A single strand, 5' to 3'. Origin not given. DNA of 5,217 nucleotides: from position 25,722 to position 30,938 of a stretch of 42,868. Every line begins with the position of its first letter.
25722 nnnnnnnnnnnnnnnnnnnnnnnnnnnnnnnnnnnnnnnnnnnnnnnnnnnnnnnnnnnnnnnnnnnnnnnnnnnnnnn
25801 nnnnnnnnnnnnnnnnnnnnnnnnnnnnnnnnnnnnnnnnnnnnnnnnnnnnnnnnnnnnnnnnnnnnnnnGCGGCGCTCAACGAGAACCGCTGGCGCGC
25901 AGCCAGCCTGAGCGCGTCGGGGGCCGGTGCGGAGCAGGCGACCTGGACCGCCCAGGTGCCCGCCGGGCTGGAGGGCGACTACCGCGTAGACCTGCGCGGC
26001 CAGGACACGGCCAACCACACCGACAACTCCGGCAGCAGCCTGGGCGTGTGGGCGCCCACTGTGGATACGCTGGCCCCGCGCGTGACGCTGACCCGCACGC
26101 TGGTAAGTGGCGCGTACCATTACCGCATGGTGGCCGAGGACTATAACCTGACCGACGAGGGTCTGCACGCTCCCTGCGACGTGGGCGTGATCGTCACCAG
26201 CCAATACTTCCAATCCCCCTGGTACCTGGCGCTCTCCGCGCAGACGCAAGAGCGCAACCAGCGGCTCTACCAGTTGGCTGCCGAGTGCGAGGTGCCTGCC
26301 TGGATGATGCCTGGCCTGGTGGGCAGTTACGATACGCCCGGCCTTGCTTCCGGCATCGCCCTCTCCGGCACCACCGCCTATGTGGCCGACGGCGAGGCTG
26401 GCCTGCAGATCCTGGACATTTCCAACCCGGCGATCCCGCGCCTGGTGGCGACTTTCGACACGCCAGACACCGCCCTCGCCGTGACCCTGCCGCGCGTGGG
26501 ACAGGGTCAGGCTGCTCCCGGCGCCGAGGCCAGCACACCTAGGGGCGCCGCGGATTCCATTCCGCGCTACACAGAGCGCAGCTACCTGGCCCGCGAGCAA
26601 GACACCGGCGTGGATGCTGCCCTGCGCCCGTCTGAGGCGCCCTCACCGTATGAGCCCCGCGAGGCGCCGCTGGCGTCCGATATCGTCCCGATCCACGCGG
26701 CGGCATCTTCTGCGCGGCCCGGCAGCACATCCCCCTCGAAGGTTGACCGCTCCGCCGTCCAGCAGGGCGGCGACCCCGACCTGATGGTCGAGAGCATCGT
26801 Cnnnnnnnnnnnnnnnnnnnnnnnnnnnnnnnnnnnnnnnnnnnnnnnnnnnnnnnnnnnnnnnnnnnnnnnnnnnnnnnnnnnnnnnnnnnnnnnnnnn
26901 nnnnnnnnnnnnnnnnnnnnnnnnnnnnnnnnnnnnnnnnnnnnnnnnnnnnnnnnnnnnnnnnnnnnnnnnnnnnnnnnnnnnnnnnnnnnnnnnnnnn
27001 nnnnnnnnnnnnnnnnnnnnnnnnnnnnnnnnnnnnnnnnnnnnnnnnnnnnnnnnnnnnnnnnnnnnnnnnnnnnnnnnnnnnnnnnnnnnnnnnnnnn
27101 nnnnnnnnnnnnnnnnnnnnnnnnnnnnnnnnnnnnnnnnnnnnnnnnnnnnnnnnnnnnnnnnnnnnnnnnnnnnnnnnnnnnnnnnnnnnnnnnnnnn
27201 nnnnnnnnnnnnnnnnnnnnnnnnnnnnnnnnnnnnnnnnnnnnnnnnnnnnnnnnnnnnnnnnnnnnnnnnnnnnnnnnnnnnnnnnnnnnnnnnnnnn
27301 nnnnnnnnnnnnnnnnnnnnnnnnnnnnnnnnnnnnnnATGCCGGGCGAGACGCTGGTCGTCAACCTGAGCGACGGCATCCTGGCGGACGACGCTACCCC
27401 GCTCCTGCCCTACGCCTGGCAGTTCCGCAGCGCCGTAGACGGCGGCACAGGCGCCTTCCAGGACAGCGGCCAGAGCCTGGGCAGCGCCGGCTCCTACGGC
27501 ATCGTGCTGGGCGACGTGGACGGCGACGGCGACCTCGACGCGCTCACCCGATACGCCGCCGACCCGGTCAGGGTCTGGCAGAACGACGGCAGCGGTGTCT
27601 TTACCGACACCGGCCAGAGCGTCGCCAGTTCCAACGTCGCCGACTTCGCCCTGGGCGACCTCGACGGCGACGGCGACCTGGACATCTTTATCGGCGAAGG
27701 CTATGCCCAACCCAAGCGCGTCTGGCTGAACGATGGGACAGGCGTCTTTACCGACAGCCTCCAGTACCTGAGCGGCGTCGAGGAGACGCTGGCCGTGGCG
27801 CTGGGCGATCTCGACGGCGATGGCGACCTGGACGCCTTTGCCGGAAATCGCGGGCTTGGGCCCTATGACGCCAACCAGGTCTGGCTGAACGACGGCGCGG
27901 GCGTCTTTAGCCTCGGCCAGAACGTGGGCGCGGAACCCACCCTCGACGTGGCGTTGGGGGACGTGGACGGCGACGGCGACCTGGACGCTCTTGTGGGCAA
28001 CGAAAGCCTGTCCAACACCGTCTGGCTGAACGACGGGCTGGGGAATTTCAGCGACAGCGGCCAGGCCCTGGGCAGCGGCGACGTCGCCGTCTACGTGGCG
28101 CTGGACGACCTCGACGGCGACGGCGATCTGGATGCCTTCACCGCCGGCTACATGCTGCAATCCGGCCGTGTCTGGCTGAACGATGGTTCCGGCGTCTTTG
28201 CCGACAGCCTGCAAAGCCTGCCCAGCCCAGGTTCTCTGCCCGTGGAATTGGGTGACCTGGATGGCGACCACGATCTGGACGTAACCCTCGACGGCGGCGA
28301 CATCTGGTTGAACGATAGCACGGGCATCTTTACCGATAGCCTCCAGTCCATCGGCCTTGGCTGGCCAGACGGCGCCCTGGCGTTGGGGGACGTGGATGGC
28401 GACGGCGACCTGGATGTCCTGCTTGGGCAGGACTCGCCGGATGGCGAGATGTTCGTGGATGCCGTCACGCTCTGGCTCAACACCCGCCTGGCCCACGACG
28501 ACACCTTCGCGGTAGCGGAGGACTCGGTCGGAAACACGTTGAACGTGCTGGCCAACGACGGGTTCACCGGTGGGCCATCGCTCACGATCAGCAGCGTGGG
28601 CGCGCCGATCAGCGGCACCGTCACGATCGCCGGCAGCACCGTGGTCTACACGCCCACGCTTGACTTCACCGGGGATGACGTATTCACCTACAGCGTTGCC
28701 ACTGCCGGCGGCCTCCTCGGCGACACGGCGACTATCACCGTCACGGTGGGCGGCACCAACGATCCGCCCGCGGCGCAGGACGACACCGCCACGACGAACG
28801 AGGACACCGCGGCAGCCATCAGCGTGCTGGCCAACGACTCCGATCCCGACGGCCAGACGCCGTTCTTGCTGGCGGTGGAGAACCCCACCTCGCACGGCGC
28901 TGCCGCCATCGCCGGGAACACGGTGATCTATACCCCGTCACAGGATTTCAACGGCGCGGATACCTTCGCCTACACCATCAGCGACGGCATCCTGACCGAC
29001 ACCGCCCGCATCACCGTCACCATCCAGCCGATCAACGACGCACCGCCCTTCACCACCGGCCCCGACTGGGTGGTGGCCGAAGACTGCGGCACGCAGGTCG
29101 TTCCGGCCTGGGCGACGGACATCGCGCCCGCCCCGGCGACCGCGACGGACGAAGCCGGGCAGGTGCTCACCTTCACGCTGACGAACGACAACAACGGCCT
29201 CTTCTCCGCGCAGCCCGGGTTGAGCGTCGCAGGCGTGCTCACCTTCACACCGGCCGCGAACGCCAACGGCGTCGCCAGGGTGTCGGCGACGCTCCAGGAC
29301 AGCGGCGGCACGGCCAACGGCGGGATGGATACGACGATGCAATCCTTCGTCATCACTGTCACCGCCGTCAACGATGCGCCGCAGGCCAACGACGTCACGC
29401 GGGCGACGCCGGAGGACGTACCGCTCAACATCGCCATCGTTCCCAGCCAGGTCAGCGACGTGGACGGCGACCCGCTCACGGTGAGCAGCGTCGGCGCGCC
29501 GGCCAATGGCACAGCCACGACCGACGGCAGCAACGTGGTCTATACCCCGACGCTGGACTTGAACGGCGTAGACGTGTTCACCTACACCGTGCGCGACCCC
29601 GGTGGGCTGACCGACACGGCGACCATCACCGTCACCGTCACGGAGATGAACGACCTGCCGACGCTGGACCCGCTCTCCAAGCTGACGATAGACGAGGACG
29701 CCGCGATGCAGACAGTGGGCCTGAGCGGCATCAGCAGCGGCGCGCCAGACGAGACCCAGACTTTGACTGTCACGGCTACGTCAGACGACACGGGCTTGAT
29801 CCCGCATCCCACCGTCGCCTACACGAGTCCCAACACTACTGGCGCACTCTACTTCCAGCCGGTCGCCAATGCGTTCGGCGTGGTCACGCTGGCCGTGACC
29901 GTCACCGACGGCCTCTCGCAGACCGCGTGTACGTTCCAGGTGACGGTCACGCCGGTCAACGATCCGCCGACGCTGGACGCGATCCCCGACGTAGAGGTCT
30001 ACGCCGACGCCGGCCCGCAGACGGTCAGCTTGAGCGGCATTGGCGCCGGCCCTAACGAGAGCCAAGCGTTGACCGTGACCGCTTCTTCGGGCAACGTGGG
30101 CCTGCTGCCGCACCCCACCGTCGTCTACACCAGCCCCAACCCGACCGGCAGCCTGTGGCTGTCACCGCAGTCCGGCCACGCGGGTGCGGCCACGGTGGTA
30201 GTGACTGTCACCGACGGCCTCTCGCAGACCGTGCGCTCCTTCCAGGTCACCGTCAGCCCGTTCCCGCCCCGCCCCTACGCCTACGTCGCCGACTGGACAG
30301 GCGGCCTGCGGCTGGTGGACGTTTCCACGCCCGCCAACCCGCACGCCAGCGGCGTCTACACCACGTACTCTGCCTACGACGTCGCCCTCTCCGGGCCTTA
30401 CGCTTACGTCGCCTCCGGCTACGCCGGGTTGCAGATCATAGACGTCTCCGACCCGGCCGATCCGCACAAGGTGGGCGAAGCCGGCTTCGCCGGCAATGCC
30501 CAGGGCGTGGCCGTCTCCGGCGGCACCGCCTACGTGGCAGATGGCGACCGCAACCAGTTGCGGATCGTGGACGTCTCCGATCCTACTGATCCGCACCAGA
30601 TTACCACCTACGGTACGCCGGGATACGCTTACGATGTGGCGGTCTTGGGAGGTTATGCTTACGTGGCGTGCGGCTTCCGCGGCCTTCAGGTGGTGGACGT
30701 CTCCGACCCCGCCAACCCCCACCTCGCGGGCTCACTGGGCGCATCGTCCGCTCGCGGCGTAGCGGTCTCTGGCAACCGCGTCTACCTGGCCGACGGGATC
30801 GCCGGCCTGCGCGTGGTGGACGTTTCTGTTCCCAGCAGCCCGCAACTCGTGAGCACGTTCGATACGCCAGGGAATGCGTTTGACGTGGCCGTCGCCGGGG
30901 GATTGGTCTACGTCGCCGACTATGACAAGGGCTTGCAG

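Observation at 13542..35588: Uninterrupted 22-kb gene for a ~7,348-aa polytopic protein with an unusual combination of adhesion, lectin and propeller modules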

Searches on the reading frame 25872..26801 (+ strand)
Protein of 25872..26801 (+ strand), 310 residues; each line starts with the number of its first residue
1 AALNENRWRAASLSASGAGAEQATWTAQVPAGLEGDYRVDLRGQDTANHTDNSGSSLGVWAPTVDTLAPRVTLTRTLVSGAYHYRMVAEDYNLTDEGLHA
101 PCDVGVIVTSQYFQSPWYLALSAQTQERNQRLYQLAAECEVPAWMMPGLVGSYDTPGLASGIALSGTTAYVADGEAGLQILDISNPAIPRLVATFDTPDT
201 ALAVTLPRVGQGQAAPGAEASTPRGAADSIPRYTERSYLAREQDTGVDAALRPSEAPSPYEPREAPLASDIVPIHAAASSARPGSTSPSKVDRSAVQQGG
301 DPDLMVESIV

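Call 90: search_protein_families(library=pfam, proteins=[window:25872-26801:+], max_evalue=1)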
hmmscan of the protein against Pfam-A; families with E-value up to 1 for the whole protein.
window:25872-26801:+ (310 aa): 1 family
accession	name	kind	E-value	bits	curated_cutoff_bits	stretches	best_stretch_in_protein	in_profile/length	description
PF08309.17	LVIVD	-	2e-12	46.6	20.2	1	156-197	1-42/42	LVIVD repeat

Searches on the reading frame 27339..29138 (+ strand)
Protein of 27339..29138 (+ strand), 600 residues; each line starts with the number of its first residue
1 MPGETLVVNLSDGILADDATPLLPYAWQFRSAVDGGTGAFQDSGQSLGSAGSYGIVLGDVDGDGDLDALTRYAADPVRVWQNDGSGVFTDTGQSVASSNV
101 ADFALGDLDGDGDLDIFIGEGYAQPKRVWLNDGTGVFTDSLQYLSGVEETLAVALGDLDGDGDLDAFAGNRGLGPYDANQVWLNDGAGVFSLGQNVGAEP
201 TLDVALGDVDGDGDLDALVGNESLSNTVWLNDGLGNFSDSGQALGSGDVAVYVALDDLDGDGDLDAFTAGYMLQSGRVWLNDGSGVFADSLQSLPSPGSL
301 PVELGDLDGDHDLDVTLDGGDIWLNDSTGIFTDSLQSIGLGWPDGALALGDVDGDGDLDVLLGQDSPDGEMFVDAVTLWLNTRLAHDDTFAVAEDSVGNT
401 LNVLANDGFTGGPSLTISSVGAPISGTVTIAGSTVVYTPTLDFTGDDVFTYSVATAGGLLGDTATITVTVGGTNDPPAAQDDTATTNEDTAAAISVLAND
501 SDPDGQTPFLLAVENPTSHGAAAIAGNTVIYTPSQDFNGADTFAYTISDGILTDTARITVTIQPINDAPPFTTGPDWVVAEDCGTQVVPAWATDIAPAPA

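Call 31: search_protein_families(library=pfam, proteins=[window:27339-29138:+], max_evalue=0.01)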
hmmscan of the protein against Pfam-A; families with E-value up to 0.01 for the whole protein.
window:27339-29138:+ (600 aa): 5 families
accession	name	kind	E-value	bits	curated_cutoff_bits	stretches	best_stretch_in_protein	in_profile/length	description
PF13517.12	FG-GAP_3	-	2.5e-39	134.1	26.9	7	107-167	1-60/61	FG-GAP-like repeat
PF17963.7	Big_9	-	4.4e-31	108.1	23.6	2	474-561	1-89/89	Bacterial Ig domain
PF17892.7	Cadherin_5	-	6e-23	81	26.5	2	473-562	1-97/98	Cadherin-like domain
PF17803.7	Cadherin_4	-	1.2e-18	67.8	25.1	2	464-527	1-66/71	Bacterial cadherin-like domain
PF01839.29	FG-GAP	-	1.5e-12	47.6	22.1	2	102-123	4-25/37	FG-GAP repeat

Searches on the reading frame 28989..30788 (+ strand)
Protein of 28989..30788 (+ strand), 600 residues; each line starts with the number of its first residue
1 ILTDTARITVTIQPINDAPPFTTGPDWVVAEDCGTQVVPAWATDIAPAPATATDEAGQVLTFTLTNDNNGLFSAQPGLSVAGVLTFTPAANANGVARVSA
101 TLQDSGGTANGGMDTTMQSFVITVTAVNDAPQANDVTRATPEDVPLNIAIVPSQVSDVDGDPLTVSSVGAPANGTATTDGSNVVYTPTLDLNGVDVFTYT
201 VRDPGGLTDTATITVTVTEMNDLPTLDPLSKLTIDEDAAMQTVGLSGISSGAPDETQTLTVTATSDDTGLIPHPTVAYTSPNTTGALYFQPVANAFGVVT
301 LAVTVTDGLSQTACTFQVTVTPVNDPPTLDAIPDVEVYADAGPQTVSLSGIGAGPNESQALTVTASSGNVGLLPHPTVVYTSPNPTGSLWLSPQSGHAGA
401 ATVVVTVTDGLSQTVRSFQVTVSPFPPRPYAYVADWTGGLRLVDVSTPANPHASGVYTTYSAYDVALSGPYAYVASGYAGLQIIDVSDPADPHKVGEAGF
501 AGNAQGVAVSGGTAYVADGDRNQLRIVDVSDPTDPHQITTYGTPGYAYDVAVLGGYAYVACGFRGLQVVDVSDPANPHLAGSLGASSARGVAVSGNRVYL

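Call 31: search_protein_families(library=pfam, proteins=[window:28989-30788:+], max_evalue=0.01)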
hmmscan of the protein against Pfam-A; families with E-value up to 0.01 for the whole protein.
window:28989-30788:+ (600 aa): 6 families
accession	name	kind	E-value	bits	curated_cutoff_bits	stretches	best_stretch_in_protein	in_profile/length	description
PF08309.17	LVIVD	-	4e-45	151.3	20.2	4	544-582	1-39/42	LVIVD repeat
PF17963.7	Big_9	-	6e-28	98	23.6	3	128-216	1-89/89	Bacterial Ig domain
PF17892.7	Cadherin_5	-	9.7e-22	77.1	26.5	1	127-218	1-98/98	Cadherin-like domain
PF17803.7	Cadherin_4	-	5.6e-18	65.7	25.1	1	120-181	3-66/71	Bacterial cadherin-like domain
PF09826.15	Beta_propel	-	0.00054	19.4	22.4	0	523-560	91-128/495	Beta propeller domain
PF01436.27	NHL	-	0.0023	18.3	20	0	504-526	4-27/28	NHL repeat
